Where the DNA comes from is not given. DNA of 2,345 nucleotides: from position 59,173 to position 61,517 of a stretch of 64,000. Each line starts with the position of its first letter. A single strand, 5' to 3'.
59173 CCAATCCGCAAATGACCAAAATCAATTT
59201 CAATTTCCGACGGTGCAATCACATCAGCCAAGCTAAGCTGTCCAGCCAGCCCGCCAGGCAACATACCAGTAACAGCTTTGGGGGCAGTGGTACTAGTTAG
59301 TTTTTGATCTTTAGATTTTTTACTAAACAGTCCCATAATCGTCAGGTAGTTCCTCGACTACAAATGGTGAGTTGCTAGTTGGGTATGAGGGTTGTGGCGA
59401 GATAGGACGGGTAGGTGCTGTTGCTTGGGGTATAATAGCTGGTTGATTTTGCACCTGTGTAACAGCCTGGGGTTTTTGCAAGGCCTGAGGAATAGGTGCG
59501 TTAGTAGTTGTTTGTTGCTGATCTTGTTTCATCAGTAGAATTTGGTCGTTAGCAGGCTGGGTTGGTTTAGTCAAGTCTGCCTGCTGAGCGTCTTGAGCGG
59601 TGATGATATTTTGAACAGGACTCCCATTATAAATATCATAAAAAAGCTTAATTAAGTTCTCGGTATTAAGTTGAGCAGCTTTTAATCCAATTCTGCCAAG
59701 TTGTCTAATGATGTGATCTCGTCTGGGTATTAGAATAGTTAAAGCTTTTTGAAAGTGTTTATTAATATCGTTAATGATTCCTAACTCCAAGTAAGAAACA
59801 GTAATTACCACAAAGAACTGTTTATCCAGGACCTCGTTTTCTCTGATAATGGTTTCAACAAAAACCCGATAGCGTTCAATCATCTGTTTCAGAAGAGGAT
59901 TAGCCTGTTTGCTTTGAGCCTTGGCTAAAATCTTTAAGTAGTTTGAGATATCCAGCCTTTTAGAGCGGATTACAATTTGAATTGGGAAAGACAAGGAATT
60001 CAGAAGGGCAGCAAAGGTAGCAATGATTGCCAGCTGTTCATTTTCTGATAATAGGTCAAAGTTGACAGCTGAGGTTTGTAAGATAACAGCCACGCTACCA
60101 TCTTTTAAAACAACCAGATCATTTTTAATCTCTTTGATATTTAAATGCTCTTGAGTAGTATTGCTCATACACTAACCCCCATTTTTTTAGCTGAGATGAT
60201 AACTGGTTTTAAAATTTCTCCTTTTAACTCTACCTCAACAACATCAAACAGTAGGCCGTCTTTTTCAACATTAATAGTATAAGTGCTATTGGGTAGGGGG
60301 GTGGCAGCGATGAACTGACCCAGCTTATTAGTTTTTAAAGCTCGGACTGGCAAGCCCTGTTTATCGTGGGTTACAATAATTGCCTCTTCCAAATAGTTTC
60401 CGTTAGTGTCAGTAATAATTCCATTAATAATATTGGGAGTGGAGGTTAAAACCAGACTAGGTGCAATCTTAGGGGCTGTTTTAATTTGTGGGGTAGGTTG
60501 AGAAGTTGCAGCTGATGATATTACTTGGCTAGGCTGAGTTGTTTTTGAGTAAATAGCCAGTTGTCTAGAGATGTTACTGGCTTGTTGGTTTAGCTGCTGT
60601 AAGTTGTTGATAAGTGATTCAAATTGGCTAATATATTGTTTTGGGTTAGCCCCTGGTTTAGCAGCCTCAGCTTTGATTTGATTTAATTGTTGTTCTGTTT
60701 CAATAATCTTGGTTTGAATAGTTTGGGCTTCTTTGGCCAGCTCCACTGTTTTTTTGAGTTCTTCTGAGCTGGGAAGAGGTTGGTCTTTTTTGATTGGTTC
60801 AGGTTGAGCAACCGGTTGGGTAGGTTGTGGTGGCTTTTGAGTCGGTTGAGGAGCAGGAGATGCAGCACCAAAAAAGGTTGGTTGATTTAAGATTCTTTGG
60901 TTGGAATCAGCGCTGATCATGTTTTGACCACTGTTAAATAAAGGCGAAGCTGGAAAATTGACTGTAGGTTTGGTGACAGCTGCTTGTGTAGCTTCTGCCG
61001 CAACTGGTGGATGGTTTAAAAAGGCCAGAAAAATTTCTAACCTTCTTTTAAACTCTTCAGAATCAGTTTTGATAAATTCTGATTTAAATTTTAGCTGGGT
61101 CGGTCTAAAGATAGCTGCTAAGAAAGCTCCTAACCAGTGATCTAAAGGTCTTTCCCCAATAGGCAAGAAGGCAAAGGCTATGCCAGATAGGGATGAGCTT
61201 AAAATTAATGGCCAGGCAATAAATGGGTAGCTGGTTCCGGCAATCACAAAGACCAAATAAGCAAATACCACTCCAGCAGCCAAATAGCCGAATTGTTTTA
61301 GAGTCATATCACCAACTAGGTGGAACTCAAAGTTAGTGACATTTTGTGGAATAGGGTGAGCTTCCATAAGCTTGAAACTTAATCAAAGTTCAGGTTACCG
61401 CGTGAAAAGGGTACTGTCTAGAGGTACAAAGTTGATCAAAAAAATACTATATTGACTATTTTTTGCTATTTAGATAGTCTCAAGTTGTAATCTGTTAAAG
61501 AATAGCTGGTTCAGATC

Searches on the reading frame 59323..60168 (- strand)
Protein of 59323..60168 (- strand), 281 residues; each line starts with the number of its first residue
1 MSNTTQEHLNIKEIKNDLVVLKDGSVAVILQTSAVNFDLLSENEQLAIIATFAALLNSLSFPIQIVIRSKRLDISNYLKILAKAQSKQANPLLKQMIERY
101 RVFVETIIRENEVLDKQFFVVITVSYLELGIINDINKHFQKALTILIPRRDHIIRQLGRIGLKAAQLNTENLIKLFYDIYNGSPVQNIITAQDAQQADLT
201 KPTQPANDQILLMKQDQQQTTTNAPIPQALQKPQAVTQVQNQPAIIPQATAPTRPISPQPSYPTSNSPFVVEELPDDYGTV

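Call 6: search_protein_families(library=pfam, proteins=[window:59323-60168:-], max_evalue=0.01)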
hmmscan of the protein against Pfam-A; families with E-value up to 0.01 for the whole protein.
window:59323-60168:- (281 aa): 1 family
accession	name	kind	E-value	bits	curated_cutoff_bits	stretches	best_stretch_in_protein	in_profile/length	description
PF11130.14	TraC_F_IV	-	0.0065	16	28.1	0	20-213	18-196/375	TraC protein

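Call 18: search_protein_families(library=ncbifam, proteins=[window:59323-60168:-], max_evalue=0.001)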
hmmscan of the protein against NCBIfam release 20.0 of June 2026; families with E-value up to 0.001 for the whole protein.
window:59323-60168:- (281 aa): 3 families
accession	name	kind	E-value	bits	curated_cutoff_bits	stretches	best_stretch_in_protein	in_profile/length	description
NF041427.1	TrsD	subfamily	3.2e-10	40.2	200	1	4-181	14-200/201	TrsD/TraD family conjugative transfer protein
NF045975.1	VirB4_plasma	equivalog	1.2e-07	29.9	590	1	3-197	102-292/894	Mbov_0397 family ICE element conjugal transfer ATPase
NF045971.1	conju_CD1110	equivalog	0.00013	20.4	325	1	7-199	3-185/752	VirB4-like conjugal transfer ATPase, CD1110 family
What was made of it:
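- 59323..60168 (-): TrsD-like protein (281 aa), equivalent to the N-terminal domain of VirB4. It overlaps the VirB4 ORF by 14 nt. NCBIfam TrsD E 3e-10; matches VirB4_plasma model positions 102-292 (call 18).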

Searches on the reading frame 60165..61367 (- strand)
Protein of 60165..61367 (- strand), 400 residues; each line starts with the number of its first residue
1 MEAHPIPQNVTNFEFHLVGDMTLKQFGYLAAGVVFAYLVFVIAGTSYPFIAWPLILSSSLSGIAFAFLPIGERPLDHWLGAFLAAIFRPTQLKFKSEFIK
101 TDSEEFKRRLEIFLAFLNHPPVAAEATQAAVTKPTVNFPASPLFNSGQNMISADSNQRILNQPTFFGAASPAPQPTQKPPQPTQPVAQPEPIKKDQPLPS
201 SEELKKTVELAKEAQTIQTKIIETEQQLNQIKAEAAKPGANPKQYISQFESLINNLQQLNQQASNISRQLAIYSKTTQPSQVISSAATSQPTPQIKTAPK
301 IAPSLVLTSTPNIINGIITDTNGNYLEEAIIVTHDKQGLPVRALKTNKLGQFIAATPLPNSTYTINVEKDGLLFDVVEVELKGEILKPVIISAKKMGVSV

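Call 6: search_protein_families(library=pfam, proteins=[window:60165-61367:-], max_evalue=0.01)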
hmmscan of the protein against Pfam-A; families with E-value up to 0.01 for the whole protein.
window:60165-61367:- (400 aa): 3 families
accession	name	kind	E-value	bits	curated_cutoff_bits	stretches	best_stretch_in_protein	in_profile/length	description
PF12666.12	PrgI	-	1.9e-07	31.9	27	1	5-92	1-89/91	PrgI family protein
PF13620.12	CarboxypepD_reg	-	7.9e-05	23.4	32.3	1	314-372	2-59/82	Carboxypeptidase regulatory-like domain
PF04136.21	COG3_N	-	0.0082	16.5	27.9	0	210-286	9-85/147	Conserved oligomeric Golgi complex subunit 3, N-terminal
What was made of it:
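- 60165..61367 (-): PrgI-family (VirB3-like) protein with a C-terminal CarboxypepD_reg-like domain (400 aa). First gene of the operon. Pfam PF12666 E 1.9e-7 (call 6).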

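Call 18: search_protein_families(library=ncbifam, proteins=[window:60165-61367:-], max_evalue=0.001)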
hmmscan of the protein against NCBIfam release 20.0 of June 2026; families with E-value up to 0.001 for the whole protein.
window:60165-61367:- (400 aa): 1 family
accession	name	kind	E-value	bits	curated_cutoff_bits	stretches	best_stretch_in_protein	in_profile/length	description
NF038218.1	IcmG_DotF_IVB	equivalog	0.00073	19.3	200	0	171-289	87-201/266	type IVB secretion system protein IcmG/DotF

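Call 87: search_protein_families(library=phrogs, proteins=[window:60165-61367:-], max_evalue=0.1)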
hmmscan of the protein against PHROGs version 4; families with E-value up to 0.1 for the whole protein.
window:60165-61367:- (400 aa): 1 family
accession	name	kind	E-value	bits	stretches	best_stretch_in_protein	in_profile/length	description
phrog_5467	-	unknown function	0.0074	16.3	1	206-362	316-441/552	-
